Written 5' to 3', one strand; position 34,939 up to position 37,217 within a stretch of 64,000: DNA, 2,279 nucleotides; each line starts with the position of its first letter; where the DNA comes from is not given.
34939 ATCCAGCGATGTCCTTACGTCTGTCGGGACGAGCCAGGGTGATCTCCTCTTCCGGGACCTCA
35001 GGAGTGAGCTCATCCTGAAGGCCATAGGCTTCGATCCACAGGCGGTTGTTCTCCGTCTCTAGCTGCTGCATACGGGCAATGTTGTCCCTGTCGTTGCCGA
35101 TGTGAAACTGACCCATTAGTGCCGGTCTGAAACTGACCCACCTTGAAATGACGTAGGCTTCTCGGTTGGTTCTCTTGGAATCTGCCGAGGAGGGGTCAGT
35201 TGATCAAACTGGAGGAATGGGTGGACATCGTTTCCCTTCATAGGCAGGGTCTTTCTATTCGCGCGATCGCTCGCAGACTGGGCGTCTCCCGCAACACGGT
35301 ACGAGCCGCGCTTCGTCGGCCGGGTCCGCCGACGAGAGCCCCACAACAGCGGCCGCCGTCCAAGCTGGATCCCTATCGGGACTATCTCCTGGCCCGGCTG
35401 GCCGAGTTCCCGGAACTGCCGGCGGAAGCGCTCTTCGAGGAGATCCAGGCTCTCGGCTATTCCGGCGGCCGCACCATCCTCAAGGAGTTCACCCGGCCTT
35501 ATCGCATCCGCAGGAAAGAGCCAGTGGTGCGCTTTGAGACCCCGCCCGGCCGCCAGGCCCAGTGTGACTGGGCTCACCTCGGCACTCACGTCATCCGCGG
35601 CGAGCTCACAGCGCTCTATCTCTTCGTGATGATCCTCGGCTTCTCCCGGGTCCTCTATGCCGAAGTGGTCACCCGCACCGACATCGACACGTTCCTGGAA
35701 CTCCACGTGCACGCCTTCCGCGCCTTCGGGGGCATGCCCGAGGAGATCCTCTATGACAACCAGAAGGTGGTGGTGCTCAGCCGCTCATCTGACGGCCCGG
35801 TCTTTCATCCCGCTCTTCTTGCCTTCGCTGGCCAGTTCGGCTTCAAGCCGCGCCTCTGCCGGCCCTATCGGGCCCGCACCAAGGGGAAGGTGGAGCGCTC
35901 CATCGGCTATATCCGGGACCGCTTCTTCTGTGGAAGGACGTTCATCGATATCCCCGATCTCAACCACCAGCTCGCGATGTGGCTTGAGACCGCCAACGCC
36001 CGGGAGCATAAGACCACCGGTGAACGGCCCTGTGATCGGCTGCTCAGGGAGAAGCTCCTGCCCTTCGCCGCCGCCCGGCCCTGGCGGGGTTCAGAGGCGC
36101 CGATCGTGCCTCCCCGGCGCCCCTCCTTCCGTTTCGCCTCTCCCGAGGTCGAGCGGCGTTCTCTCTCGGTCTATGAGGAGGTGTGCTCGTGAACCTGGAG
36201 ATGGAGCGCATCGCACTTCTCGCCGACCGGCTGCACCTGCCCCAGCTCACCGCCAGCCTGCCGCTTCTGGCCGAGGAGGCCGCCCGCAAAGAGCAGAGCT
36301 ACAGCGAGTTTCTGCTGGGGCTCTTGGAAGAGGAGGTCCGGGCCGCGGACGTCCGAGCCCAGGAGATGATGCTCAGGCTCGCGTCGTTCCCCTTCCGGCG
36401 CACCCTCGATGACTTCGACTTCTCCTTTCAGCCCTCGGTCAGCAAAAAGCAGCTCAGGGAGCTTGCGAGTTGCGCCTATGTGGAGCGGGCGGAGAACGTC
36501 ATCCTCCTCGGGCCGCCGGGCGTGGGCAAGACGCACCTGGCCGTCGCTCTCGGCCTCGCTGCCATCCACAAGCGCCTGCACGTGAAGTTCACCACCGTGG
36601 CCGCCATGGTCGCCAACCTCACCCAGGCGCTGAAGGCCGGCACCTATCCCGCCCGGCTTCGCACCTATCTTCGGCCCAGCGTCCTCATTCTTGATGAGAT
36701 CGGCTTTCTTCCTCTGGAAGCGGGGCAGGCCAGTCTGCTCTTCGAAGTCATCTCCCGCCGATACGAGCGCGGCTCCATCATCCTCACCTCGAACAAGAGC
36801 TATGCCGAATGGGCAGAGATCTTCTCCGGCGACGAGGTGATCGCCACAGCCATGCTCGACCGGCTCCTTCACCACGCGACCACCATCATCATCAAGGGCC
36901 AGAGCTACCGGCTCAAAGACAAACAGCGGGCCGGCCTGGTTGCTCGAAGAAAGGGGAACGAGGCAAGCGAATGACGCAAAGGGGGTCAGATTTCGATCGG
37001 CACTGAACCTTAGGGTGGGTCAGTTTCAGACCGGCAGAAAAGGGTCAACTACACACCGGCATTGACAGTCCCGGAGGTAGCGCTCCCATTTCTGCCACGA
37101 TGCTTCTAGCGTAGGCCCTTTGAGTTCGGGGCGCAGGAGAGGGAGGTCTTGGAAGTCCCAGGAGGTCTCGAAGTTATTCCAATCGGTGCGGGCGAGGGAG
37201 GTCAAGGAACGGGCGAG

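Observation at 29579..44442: Type-1 BREX locus that appears inactivated (pglX split by IS21, brxC 5' end frameshifted)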

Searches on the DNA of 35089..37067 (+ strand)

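Call 44: search_dna_similar(query=window:35089-37067:+, collection=plasmids, mode=distant, max_rows=10)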
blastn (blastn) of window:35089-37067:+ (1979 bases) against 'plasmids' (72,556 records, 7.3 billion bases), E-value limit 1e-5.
Records with a match: 545; places in all: 704; records where one place covers at least 80% of the query: 0.
Best place of each record, by identity: 80-90% 193; 60-80% 352.
By first word of the organism name: Burkholderia 98; Escherichia 71; Enterobacter 60; Streptomyces 40; Sinorhizobium 40; Klebsiella 18; Bradyrhizobium 15; Ralstonia 15; Citrobacter 15; Methylobacterium 13; and 66 more.
By predicted mobility (MOB-suite, as given by PLSDB): conjugative 270; non-mobilizable 143; mobilizable 132.
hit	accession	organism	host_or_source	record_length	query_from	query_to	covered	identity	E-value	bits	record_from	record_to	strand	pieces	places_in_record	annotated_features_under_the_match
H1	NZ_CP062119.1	Aminobacter sp. SR38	bacterial pure culture,soil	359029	1286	1849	28%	64.0%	1e-9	73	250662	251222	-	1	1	istB: IS21-like element ISSme2 family helper ATPase IstB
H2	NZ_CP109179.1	Streptomyces sp. NBC_01717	-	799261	1314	1828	26%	69.4%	4e-47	197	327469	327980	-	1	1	istB: IS21-like element helper ATPase IstB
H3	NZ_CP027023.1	Streptomyces sp. WAC00288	Culture,soil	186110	1314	1828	26%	68.8%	3e-42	182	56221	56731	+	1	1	none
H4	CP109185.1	Streptomyces cellulosae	-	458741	1314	1828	26%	68.5%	2e-37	165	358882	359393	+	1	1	istB: IS21-like element helper ATPase IstB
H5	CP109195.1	Streptomyces cellulosae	-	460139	1314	1828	26%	68.5%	2e-37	165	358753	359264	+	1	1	istB: IS21-like element helper ATPase IstB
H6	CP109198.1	Streptomyces cellulosae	-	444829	1314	1828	26%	68.5%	2e-37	165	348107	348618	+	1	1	istB: IS21-like element helper ATPase IstB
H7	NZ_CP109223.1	Streptomyces cellulosae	-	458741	1314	1828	26%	68.5%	2e-37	165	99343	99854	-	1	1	istB: IS21-like element helper ATPase IstB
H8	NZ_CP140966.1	Sinorhizobium medicae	Medicago lupulina,whole organism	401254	1286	1825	27%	63.5%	6e-7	64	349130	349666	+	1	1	istB: IS21-like element ISSme2 family helper ATPase IstB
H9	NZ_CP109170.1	Streptomyces sp. NBC_01724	-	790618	1314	1828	26%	66.5%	7e-25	124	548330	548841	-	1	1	istB: IS21-like element helper ATPase IstB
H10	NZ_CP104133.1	Sinorhizobium sp. K101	Phaseolus vulgaris,cell ...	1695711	1298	1825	27%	64.7%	5e-8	69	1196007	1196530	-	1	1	none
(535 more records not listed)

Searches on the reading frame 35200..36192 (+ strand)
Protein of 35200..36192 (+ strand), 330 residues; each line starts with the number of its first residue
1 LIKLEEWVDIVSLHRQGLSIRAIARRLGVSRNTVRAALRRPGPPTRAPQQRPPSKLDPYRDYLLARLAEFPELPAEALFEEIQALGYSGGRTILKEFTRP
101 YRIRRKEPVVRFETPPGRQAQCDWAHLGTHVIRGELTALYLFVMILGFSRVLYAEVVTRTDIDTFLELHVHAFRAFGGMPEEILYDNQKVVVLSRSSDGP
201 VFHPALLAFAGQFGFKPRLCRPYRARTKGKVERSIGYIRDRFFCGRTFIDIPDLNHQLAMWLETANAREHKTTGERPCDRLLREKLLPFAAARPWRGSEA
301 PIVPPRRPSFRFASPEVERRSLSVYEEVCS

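Call 4: search_protein_families(library=pfam, proteins=[window:35200-36192:+])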
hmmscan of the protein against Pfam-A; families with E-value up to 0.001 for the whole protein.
window:35200-36192:+ (330 aa): 13 families
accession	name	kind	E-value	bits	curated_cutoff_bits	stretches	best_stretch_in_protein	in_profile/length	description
PF00665.32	rve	-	5.2e-14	52.8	32.6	1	116-224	4-101/102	Integrase core domain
PF13384.12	HTH_23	-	8.4e-08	32.2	24.6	1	5-40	5-40/50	Homeodomain-like domain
PF13936.12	HTH_38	-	2.5e-07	30.7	27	1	4-38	7-41/44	Helix-turn-helix domain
PF02796.21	HTH_7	-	3.5e-06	27.5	23.8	1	3-34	7-38/45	Helix-turn-helix domain of resolvase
PF08281.18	Sigma70_r4_2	-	1.5e-05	25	25.7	1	11-40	19-49/54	Sigma-70, region 4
PF13551.12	HTH_29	-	5.1e-05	23.7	28.1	1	10-40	4-35/64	Winged helix-turn helix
PF13683.12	rve_3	-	9.1e-05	22.6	26.5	1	215-274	3-63/67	Integrase core domain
PF13542.12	HTH_Tnp_ISL3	-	0.00012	21.9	27.4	1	10-40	20-49/51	Helix-turn-helix domain of transposase family ISL3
PF00392.27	GntR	-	0.00026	21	27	1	18-40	24-47/64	Bacterial regulatory proteins, gntR family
PF13693.12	HTH_35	-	0.00027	21.3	25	0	11-43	9-41/75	Winged helix-turn-helix DNA-binding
PF13556.12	HTH_30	-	0.00031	20.9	27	1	15-40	10-35/59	PucR C-terminal helix-turn-helix domain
PF13518.12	HTH_28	-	0.00061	20.3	25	0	10-40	5-35/52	Helix-turn-helix domain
PF25787.1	HTH_SB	-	0.00078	19.6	43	0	10-37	15-42/53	Sleeping Beauty transposase HTH domain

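Call 43: search_protein_families(library=ncbifam, proteins=[window:35200-36192:+])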
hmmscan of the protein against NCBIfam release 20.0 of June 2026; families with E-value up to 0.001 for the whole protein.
window:35200-36192:+ (330 aa): 4 families
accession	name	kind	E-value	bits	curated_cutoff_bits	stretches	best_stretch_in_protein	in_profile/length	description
NF033546.1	transpos_IS21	equivalog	2e-89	300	160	1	12-285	3-286/294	IS21 family transposase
NF033577.2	transpos_IS481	equivalog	7.8e-28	97.8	224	1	13-280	9-283/284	IS481 family transposase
NF033516.0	transpos_IS3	equivalog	2.9e-05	23.5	160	0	8-51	91-128/369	IS3 family transposase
NF033545.0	transpos_IS630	equivalog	0.00072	19.1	100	0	10-41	5-36/299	IS630 family transposase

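Call 46: find_homologous_proteins(query=window:35200-36192:+, max_evalue=1e-40)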
Query window:35200-36192:+ (330 aa): 4895 proteins with E <= 1e-40 among 8000 candidates; the best 120 are listed.
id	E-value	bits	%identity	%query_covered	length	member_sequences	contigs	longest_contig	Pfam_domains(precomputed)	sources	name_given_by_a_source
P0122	2.5e-221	752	100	100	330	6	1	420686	PF00665.33,PF13384.13,PF13936.13,PF02796.22,PF08281.19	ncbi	-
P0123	1.1e-206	704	94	100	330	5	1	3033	PF00665.33,PF13384.13,PF13936.13,PF02796.22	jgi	jgi:transposase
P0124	5.7e-202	688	91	100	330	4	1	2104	PF00665.33,PF13384.13,PF13936.13,PF02796.22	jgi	jgi:transposase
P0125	9.4e-195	665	89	98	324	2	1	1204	PF00665.33,PF13384.13,PF13936.13,PF13683.13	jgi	jgi:transposase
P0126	1.5e-192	657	88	100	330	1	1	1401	PF00665.33,PF13384.13,PF13936.13,PF13683.13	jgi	jgi:transposase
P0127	3.7e-191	653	86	100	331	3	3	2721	PF00665.33,PF13384.13,PF13936.13,PF13683.13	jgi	-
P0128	8.6e-189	645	84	100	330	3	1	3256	PF00665.33,PF13384.13,PF13936.13,PF02796.22,PF13683.13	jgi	jgi:transposase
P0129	1.5e-181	621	81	100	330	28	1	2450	PF00665.33,PF13384.13,PF13936.13,PF02796.22,PF13683.13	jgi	-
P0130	7.4e-181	619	81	100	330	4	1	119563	PF00665.33,PF13384.13,PF13683.13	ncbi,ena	-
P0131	5.0e-176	603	81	100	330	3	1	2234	PF00665.33,PF13384.13,PF13936.13,PF02796.22,PF13683.13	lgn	-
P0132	2.2e-161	555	74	100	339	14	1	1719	PF00665.33,PF13384.13,PF13936.13,PF13551.13,PF02796.22,PF13542.13,PF08281.19,PF13683.13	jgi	jgi:transposase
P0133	7.6e-161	553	74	100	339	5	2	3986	PF00665.33,PF13384.13,PF13936.13,PF02796.22,PF08281.19,PF13683.13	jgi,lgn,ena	jgi:transposase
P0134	1.4e-160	552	73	100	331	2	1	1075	PF00665.33,PF13384.13,PF02796.22,PF13683.13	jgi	jgi:transposase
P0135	1.2e-159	549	82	90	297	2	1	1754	PF00665.33,PF13683.13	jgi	jgi:transposase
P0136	8.4e-158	543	74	100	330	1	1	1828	PF00665.33,PF13384.13,PF08281.19,PF13683.13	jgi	jgi:transposase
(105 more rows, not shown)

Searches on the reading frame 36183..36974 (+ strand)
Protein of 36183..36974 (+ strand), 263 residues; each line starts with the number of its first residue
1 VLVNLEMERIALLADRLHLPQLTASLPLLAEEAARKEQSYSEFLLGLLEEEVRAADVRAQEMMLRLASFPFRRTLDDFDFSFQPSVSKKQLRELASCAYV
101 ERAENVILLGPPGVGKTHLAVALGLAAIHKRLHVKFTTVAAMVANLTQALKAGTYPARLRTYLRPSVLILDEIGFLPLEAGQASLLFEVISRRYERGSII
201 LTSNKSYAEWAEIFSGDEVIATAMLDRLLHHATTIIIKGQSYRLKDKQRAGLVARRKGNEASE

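Call 4: search_protein_families(library=pfam, proteins=[window:36183-36974:+])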
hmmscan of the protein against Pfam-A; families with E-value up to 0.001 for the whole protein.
window:36183-36974:+ (263 aa): 7 families
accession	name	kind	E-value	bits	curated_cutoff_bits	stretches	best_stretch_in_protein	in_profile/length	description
PF01695.23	IstB_IS21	-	7.7e-87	291.2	24.1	1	14-249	3-237/238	IstB-like ATP binding protein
PF00308.24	Bac_DnaA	-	1.7e-07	32.1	23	1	102-209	33-143/162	Bacterial DnaA ATPAse domain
PF00004.35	AAA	-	3.6e-05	24.7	21.2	1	106-176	1-69/131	ATPase family associated with various cellular activities (AAA)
PF02562.22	PhoH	-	5.7e-05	23.1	27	1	97-167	13-84/205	PhoH-like protein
PF20030.5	bpMoxR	-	6.6e-05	22.5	27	1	86-238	15-170/205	MoxR domain in the MoxR-vWA-beta-propeller ternary systems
PF20720.3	nSTAND3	-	8.3e-05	22.8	27.2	1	100-134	14-48/155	Novel STAND NTPase 3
PF13191.12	AAA_16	-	0.0007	20.6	32.6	1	89-152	7-75/167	AAA ATPase domain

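Call 43: search_protein_families(library=ncbifam, proteins=[window:36183-36974:+])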
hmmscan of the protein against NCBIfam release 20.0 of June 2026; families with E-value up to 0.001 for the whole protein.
window:36183-36974:+ (263 aa): 17 families
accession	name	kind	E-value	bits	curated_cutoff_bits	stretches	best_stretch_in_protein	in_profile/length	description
NF006616.1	PRK09183.1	subfamily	1.8e-89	299.4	300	1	4-254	1-252/253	IS21-like element helper ATPase IstB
NF038214.1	IS21_help_AAA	equivalog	2.2e-82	276.2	200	1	15-245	2-231/232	IS21-like element helper ATPase IstB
NF005098.0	PRK06526.1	subfamily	3.3e-74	249.6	296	1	9-255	15-260/266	transposase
NF006038.0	PRK08181.1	subfamily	2.7e-46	158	317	1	6-246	9-249/271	transposase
NF005992.0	PRK08116.1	subfamily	3.7e-15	55.8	189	1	103-248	112-257/269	hypothetical protein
NF005304.0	PRK06835.1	equivalog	5e-11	42.3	215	1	101-248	181-325/330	ATP-binding protein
TIGR00362.1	DnaA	equivalog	1.3e-09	37.6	343.9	1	105-209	139-246/437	chromosomal replication initiator protein DnaA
NF001154.0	PRK00149.3-3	equivalog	4.8e-09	35.7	410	1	106-211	153-263/462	chromosomal replication initiator protein DnaA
NF006505.0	PRK08939.1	equivalog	1.4e-07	31.2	228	1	95-243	148-304/306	primosomal protein DnaI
NF009043.0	PRK12377.1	subfamily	4.1e-07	29.8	389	1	103-212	101-212/248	ATP-binding protein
NF005378.0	PRK06921.1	subfamily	8.2e-07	28.4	207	1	101-245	115-259/266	hypothetical protein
NF005931.1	PRK07952.1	equivalog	9.1e-07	28.7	357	1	104-245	100-240/246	replicative helicase loader DnaC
TIGR03420.1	DnaA_homol_Hda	equivalog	4.5e-06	26.4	194.8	1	82-206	17-132/226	DnaA regulatory inactivator Hda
NF009883.0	PRK13341.1-4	equivalog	2.5e-05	22.4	668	1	90-174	42-122/729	AAA family ATPase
NF040713.1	ZapE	equivalog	0.00041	19.7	140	1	100-248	50-200/344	cell division protein ZapE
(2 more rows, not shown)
